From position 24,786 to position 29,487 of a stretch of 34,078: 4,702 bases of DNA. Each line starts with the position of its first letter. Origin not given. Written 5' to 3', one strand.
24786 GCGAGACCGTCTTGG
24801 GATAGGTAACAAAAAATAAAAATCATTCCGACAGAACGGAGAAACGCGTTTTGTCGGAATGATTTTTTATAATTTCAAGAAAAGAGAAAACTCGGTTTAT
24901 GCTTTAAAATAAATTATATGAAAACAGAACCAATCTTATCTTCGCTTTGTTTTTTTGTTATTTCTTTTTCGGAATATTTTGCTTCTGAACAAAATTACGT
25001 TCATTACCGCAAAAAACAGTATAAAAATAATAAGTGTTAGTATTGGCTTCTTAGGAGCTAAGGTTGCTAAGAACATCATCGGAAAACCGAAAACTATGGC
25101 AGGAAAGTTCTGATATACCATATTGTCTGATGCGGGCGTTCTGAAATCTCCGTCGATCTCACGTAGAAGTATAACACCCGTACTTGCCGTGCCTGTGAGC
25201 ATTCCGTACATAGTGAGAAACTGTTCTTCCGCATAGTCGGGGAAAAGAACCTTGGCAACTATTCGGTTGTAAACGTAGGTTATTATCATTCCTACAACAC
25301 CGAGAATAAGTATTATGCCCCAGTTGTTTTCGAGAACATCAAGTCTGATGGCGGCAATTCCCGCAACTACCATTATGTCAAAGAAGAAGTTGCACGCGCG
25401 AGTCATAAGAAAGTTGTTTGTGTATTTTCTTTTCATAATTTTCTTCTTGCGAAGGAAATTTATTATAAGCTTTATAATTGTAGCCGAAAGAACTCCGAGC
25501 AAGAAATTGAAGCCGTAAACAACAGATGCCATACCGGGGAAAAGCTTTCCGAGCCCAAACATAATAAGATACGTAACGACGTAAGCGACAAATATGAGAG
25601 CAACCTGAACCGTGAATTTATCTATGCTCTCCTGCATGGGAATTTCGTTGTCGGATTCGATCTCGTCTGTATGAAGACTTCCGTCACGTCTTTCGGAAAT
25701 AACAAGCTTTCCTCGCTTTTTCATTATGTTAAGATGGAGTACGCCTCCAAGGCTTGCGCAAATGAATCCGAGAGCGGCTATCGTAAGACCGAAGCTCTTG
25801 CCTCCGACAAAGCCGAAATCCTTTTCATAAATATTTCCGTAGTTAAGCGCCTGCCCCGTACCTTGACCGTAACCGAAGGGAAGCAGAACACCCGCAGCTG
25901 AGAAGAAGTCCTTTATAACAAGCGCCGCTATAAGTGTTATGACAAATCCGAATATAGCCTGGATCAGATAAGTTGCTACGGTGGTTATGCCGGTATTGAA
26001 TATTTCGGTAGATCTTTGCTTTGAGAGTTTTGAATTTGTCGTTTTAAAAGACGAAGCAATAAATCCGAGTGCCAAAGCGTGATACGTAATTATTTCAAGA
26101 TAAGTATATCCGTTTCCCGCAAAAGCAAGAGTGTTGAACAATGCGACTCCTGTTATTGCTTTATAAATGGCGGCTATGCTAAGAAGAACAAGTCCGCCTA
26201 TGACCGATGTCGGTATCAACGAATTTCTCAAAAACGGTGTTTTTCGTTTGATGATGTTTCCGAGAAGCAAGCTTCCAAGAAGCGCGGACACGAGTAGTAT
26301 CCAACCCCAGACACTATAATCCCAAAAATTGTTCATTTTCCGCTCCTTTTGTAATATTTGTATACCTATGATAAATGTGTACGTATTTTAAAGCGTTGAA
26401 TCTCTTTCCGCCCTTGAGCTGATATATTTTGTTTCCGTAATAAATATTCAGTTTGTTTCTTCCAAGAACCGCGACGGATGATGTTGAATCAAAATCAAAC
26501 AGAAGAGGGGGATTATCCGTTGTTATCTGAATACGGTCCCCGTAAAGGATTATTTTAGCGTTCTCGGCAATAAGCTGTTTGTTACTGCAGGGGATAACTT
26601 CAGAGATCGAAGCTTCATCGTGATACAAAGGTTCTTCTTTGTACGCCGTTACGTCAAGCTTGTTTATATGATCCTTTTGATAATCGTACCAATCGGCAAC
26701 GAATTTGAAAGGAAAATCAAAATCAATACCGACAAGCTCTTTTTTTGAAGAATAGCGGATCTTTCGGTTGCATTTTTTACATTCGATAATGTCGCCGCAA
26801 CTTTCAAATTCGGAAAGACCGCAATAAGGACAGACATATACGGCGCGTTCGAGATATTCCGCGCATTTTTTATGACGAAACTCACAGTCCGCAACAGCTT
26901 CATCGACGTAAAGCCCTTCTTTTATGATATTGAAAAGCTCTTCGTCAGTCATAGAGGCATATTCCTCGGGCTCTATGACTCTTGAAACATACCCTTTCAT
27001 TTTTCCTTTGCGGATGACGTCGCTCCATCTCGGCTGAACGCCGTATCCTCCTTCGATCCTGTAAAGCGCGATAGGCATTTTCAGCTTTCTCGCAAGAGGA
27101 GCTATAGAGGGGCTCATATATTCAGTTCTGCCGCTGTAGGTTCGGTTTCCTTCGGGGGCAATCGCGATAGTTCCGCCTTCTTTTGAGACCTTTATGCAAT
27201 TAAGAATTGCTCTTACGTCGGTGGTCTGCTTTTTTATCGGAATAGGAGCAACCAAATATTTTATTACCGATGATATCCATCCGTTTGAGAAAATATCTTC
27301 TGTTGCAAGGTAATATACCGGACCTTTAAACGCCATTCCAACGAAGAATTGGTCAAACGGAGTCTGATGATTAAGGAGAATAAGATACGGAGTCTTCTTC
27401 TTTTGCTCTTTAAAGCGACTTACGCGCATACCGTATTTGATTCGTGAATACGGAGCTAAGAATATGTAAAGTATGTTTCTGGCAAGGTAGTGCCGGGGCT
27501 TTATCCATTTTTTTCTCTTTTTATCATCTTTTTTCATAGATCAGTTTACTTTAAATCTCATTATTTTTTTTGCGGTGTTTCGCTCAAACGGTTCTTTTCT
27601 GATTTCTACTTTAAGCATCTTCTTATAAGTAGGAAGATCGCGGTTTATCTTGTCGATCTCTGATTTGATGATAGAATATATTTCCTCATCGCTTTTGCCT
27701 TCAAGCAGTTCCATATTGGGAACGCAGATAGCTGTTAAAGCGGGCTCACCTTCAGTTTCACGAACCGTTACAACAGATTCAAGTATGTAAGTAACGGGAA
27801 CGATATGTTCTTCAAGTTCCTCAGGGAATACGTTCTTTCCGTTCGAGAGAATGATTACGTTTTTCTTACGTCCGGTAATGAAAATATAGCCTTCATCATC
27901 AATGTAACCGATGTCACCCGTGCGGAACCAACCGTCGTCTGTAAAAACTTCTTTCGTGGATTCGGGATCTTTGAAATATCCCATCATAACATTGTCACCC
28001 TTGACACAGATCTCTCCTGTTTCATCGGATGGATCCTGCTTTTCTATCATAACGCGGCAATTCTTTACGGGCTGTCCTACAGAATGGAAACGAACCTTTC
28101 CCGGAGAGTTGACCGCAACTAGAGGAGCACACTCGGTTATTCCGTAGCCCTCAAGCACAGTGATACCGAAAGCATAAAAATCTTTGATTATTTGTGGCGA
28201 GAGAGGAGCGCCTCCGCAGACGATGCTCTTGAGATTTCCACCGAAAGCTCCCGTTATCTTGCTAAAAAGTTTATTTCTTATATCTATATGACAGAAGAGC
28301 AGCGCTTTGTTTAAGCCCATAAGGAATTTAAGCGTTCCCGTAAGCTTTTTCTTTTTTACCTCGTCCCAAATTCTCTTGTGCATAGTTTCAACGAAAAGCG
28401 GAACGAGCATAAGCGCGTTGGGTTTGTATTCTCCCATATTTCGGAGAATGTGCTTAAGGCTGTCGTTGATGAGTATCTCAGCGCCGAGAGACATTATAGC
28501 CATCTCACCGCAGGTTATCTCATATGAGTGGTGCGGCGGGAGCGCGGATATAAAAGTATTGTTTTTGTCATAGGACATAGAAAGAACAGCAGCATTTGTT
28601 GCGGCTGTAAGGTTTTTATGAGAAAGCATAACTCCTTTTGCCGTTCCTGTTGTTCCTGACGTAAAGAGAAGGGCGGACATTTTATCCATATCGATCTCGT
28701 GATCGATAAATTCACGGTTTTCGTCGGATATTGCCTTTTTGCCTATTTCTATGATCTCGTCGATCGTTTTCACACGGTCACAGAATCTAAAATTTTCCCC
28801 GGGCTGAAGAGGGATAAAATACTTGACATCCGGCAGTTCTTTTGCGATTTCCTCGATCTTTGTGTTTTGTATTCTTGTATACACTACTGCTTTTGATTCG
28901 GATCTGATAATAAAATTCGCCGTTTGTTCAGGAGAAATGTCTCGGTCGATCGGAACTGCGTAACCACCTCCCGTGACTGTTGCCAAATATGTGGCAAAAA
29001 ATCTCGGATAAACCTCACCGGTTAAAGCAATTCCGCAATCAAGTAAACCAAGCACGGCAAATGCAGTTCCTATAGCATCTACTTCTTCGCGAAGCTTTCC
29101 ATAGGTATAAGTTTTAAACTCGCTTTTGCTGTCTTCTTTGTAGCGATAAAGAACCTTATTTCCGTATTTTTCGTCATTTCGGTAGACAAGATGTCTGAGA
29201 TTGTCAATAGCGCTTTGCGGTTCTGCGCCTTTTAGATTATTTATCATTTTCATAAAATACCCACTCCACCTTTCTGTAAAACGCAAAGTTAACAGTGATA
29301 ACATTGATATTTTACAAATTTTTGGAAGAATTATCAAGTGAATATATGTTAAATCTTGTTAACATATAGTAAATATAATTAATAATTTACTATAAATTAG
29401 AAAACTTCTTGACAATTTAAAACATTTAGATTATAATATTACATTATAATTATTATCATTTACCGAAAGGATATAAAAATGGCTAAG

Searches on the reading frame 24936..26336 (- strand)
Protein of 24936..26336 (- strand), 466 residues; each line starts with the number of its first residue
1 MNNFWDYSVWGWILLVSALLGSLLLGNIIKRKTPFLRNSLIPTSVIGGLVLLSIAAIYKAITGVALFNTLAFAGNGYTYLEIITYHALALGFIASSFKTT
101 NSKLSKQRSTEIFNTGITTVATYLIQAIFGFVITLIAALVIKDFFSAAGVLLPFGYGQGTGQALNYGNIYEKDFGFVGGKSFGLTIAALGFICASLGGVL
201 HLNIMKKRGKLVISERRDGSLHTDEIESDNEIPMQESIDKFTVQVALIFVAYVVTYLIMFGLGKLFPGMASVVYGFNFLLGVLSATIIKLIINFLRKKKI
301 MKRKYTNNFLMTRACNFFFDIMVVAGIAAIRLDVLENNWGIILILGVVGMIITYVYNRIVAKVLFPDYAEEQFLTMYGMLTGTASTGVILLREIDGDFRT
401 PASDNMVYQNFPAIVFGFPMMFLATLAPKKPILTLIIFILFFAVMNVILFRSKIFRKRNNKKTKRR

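Call 46: search_protein_families(library=pfam, proteins=[window:24936-26336:-], max_evalue=0.001)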
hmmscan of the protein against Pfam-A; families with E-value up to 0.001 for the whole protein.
window:24936-26336:- (466 aa): 1 family
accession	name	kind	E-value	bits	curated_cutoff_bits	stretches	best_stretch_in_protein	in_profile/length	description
PF03616.19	Glt_symporter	-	6.1e-05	22.3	26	1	22-355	15-324/368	Sodium/glutamate symporter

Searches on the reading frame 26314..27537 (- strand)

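Call 46: search_protein_families(library=pfam, proteins=[window:26314-27537:-], max_evalue=0.001)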
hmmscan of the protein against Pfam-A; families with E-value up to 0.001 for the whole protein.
window:26314-27537:- (407 aa): 1 family
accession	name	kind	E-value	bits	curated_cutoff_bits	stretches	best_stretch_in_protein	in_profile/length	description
PF01553.26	Acyltransferase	-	7.4e-12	45.7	23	1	45-156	10-126/132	Acyltransferase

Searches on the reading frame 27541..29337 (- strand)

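Call 46: search_protein_families(library=pfam, proteins=[window:27541-29337:-], max_evalue=0.001)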
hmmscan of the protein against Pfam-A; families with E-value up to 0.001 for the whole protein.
window:27541-29337:- (598 aa): 2 families
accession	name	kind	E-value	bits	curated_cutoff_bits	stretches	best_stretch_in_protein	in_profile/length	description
PF00501.34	AMP-binding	-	2.9e-60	204.6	29.9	1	54-455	4-384/384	AMP-binding enzyme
PF23562.2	AMP-binding_C_3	-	1.6e-06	29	20.8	1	493-595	2-106/124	AMP-binding enzyme C-terminal domain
